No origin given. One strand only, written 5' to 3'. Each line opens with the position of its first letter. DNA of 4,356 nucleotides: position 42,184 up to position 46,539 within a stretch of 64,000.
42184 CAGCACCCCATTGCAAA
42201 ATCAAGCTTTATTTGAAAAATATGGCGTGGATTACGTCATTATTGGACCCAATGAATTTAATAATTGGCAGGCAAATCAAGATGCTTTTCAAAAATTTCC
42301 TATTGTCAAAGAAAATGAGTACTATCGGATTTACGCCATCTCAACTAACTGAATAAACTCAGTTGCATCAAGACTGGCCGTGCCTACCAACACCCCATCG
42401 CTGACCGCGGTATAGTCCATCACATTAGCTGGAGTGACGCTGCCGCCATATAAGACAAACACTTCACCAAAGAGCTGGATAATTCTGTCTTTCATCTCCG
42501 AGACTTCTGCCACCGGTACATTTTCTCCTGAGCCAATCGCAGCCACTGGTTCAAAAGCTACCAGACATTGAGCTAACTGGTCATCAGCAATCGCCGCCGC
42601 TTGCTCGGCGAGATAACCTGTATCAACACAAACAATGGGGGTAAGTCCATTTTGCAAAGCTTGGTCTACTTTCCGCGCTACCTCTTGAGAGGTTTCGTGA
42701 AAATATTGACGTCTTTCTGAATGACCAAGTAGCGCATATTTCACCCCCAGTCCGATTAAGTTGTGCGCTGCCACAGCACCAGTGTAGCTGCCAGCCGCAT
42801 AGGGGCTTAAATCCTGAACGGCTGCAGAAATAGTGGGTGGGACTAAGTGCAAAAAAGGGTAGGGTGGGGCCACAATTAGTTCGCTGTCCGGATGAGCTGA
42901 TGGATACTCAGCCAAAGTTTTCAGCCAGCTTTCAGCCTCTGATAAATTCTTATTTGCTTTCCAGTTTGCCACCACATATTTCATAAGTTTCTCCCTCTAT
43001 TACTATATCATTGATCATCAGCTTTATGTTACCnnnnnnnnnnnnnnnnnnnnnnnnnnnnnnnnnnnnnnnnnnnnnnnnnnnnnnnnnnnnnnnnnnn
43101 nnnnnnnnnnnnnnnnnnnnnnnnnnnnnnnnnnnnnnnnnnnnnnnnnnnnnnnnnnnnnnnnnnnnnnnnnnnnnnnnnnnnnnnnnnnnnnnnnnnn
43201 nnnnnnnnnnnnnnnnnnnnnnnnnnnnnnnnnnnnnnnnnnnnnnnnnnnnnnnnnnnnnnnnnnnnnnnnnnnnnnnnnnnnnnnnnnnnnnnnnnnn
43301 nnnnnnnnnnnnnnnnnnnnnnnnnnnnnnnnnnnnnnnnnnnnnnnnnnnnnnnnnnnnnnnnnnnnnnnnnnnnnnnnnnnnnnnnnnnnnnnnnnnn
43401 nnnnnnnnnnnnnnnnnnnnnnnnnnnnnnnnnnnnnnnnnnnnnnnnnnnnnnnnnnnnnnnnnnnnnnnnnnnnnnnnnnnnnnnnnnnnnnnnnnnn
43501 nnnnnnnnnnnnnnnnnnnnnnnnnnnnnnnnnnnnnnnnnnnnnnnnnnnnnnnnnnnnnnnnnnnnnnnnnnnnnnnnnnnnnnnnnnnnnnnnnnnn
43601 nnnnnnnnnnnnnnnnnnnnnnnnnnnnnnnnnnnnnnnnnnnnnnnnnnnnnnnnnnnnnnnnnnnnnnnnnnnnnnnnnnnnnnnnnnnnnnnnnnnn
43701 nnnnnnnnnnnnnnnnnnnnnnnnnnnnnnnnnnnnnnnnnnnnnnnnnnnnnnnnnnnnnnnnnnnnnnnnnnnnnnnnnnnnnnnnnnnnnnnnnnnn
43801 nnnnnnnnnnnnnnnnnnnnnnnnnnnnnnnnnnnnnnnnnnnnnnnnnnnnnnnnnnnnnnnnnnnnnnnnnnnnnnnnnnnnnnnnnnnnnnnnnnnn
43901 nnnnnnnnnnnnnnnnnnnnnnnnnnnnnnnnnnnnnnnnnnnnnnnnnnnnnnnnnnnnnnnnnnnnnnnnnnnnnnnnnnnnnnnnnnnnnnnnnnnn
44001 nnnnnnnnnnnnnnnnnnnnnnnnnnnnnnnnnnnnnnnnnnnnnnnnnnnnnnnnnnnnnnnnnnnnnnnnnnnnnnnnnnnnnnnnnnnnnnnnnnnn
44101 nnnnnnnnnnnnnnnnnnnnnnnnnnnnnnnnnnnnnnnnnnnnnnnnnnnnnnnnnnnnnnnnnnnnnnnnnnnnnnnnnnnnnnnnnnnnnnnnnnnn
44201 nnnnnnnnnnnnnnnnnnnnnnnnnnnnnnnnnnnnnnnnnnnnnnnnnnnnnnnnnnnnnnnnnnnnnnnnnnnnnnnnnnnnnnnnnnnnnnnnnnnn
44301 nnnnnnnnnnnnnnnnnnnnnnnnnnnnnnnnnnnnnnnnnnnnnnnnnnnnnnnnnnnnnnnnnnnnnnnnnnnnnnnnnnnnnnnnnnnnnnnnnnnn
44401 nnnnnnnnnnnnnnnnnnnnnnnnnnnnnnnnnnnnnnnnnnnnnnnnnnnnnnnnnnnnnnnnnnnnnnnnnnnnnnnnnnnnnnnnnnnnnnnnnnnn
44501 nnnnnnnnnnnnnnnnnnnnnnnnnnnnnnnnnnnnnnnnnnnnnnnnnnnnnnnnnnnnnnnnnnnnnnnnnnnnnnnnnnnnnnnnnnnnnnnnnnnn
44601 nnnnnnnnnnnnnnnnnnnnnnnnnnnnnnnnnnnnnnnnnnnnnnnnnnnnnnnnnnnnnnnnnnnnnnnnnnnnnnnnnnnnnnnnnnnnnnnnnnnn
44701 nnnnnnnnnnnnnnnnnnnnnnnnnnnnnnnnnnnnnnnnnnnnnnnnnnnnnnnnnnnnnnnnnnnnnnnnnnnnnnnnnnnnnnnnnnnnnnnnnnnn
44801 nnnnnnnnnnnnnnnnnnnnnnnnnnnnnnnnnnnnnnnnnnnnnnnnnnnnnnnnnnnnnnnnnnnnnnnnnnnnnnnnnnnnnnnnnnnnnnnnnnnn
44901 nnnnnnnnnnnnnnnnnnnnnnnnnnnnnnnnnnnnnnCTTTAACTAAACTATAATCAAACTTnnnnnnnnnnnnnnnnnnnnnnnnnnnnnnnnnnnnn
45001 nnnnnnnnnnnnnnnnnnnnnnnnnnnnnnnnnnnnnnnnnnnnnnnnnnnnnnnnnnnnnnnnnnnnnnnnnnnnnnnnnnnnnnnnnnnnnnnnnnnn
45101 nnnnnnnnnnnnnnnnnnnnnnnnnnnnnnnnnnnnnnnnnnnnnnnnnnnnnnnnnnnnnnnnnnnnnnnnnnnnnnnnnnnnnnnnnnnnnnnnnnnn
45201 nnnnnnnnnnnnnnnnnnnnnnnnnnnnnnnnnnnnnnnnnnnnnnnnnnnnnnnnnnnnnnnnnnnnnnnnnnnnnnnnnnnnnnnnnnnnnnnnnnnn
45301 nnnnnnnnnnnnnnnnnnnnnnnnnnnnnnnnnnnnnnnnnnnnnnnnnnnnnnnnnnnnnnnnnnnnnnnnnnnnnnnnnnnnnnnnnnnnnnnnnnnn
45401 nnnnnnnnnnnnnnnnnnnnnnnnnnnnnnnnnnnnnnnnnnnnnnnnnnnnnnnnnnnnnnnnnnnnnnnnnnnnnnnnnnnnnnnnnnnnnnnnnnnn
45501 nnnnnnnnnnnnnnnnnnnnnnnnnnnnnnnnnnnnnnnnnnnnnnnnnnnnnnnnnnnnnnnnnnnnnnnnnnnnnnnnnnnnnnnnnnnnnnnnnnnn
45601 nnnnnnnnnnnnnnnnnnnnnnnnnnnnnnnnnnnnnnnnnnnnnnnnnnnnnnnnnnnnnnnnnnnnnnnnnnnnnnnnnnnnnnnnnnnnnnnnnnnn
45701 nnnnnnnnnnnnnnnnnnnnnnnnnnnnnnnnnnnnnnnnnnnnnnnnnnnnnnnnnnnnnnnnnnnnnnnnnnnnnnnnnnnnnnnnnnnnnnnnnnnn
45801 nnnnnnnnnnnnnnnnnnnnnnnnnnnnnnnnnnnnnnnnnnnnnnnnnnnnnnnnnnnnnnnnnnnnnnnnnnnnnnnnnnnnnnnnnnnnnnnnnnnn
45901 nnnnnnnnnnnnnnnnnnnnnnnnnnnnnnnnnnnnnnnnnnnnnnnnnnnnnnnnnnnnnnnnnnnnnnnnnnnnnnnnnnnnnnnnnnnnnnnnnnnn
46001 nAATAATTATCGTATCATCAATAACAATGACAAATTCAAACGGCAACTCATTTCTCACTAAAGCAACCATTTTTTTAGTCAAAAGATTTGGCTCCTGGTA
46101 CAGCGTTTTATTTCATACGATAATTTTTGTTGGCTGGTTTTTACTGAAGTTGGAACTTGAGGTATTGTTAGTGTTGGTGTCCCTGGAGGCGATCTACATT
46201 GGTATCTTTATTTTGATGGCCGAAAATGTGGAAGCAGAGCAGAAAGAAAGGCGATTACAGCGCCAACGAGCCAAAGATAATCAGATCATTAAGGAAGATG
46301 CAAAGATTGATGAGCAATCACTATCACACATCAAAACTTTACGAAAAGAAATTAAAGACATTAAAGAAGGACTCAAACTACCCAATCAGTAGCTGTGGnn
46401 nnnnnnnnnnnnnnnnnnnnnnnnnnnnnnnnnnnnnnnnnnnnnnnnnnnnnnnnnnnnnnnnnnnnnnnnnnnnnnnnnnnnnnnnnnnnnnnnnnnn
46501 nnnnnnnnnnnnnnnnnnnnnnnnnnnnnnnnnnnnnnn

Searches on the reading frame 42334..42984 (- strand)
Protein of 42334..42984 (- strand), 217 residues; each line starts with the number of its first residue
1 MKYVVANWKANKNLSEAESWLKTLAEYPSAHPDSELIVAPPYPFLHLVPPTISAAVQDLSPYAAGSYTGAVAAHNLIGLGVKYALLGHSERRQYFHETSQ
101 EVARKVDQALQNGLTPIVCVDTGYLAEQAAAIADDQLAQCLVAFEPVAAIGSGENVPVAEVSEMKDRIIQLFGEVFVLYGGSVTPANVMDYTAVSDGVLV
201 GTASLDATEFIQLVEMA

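Call 20: search_protein_families(library=pfam, proteins=[window:42334-42984:-], max_evalue=0.0001)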
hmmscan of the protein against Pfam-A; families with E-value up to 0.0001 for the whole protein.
window:42334-42984:- (217 aa): 1 family
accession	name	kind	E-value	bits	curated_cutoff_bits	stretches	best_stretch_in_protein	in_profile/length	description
PF00121.24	TIM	-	2e-53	181.9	20.1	1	3-216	2-244/245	Triosephosphate isomerase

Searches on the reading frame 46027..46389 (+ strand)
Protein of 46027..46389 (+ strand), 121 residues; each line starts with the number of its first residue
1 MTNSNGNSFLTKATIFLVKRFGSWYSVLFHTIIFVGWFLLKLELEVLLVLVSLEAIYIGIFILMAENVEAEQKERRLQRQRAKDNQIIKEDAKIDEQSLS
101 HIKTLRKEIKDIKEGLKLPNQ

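Call 20: search_protein_families(library=pfam, proteins=[window:46027-46389:+], max_evalue=0.0001)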
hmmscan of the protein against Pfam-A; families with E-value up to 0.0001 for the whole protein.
window:46027-46389:+ (121 aa): 1 family
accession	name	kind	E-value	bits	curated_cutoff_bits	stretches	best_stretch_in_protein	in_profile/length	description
PF06210.16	DUF1003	-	1.3e-05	25.8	27.4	0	21-108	1-95/103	Protein of unknown function (DUF1003)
